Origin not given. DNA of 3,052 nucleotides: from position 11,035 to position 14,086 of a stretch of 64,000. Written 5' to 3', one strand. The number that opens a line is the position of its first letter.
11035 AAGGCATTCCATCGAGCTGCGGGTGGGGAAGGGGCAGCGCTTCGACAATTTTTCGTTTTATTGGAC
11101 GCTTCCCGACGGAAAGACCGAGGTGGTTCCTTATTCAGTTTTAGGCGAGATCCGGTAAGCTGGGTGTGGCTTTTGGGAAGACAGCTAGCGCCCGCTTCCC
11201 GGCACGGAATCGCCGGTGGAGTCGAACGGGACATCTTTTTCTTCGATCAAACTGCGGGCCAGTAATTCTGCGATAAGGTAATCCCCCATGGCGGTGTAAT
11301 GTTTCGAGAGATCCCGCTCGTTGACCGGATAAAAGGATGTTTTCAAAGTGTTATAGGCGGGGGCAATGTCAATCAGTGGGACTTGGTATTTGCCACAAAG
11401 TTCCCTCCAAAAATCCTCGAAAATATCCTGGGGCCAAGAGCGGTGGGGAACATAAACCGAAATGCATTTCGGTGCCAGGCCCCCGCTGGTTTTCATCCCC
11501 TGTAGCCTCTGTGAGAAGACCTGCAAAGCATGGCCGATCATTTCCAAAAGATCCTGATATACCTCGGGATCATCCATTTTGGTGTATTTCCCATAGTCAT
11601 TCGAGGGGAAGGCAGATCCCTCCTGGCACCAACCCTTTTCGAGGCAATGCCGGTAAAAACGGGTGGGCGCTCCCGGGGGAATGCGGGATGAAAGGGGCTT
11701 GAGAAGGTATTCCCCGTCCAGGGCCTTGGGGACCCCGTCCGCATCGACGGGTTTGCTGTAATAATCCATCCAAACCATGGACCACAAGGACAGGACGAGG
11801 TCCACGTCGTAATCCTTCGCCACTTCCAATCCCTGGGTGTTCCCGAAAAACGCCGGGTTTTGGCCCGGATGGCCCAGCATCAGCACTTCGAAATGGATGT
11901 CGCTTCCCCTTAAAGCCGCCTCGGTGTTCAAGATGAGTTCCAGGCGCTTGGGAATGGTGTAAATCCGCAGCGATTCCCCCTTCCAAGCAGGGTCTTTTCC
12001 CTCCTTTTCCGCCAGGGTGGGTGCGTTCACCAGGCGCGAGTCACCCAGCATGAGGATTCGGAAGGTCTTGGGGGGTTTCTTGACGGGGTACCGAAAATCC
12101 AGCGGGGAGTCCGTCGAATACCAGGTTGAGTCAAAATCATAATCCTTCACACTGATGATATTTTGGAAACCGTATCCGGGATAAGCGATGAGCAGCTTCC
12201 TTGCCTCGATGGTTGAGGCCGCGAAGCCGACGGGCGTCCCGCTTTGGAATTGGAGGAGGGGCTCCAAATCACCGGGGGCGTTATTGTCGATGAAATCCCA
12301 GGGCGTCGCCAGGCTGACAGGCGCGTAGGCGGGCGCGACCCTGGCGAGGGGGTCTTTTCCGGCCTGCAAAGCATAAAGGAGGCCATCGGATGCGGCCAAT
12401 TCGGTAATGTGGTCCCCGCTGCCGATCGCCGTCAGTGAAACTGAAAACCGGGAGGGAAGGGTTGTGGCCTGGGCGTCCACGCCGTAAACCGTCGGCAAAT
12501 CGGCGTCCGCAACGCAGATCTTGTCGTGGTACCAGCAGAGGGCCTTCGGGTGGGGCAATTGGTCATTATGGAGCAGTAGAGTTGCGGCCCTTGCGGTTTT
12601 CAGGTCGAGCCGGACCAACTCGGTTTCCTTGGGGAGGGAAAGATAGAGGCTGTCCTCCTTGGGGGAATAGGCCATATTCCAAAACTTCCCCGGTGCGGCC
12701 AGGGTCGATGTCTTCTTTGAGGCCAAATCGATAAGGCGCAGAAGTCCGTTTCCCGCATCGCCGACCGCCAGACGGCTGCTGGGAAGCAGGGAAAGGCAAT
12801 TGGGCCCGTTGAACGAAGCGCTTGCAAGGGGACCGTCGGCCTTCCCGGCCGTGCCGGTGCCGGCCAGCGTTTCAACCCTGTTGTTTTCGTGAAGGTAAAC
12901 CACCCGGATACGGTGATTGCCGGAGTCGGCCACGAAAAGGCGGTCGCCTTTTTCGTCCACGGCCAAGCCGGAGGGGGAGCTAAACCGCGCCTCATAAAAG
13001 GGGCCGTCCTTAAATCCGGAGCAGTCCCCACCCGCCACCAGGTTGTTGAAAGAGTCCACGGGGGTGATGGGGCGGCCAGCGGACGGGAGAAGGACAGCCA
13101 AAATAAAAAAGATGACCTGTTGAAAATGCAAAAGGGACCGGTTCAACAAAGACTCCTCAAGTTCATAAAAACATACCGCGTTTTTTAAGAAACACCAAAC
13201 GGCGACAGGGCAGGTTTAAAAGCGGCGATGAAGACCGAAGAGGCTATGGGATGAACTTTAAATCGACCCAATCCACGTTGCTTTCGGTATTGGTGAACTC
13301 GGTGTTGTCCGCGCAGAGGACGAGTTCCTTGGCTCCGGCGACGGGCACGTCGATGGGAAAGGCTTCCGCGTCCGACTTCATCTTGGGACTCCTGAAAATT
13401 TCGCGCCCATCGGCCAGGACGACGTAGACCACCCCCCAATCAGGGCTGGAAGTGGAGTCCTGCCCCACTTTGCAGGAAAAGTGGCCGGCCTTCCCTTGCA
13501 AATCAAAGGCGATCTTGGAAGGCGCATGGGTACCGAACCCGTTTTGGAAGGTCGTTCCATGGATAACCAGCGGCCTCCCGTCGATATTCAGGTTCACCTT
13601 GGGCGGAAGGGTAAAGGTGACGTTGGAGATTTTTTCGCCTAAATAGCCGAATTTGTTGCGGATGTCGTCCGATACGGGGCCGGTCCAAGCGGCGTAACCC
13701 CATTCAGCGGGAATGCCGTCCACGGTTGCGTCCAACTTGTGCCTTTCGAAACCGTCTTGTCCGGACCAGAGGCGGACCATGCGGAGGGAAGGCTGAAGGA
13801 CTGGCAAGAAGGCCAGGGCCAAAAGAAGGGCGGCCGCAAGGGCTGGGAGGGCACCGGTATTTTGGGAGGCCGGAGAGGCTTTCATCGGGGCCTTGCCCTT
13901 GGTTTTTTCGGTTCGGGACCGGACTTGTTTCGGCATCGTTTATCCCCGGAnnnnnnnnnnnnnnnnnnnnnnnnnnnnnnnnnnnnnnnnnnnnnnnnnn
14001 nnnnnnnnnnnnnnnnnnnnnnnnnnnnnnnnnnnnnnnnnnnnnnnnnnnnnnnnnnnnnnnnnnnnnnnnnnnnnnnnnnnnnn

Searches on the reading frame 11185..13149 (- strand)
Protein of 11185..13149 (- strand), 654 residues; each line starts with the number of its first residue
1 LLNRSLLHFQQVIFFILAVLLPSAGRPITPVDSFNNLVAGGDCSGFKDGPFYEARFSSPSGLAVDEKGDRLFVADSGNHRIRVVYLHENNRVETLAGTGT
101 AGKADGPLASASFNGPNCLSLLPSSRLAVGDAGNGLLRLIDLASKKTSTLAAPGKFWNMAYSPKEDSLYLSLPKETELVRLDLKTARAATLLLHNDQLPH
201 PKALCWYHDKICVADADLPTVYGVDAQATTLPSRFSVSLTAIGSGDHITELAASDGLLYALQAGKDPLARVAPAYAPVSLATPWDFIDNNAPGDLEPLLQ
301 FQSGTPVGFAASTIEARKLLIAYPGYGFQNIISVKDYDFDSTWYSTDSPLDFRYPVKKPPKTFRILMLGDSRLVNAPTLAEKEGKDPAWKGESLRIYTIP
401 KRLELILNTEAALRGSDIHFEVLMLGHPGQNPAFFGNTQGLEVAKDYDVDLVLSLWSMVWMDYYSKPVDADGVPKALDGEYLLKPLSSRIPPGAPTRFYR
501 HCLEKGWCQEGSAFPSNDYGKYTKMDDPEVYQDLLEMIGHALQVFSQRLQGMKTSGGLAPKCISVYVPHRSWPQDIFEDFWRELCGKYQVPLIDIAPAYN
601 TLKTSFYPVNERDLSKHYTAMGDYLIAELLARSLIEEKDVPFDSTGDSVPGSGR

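Call 3: search_protein_families(library=pfam, proteins=[window:11185-13149:-], max_evalue=0.01)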
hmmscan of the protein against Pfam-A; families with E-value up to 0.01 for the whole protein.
window:11185-13149:- (654 aa): 2 families
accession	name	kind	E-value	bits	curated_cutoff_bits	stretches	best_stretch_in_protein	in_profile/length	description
PF01436.27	NHL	-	1.8e-10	40.7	20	1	56-83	1-27/28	NHL repeat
PF25021.1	TEN_NHL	-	0.0091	15.4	27.1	0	42-84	313-356/357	Teneurin NHL domain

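Call 7: search_protein_families(library=ncbifam, proteins=[window:11185-13149:-], max_evalue=0.01)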
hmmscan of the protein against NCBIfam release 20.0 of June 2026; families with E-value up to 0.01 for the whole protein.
window:11185-13149:- (654 aa): 1 family
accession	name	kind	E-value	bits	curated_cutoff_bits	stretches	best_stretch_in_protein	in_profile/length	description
NF035926.1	scyF_NHL_VPEP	equivalog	0.0036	16.5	350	1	50-141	145-227/376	scytonemin biosynthesis PEP-CTERM protein ScyF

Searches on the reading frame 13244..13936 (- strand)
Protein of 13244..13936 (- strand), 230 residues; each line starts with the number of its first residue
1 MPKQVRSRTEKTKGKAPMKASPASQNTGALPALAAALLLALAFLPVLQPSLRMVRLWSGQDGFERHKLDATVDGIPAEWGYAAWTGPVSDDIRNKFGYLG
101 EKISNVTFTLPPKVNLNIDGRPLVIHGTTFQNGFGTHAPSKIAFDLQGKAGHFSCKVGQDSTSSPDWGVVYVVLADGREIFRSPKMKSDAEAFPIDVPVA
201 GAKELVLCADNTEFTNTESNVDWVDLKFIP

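Call 3: search_protein_families(library=pfam, proteins=[window:13244-13936:-], max_evalue=0.01)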
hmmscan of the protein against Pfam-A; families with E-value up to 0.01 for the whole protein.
window:13244-13936:- (230 aa): 1 family
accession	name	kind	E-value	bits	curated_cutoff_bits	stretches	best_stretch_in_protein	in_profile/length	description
PF08305.17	NPCBM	-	7.1e-29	101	23.9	1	109-228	17-136/137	NPCBM/NEW2 domain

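Call 7: search_protein_families(library=ncbifam, proteins=[window:13244-13936:-], max_evalue=0.01)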
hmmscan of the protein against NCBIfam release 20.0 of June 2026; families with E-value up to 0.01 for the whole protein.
window:13244-13936:- (230 aa): 0 families
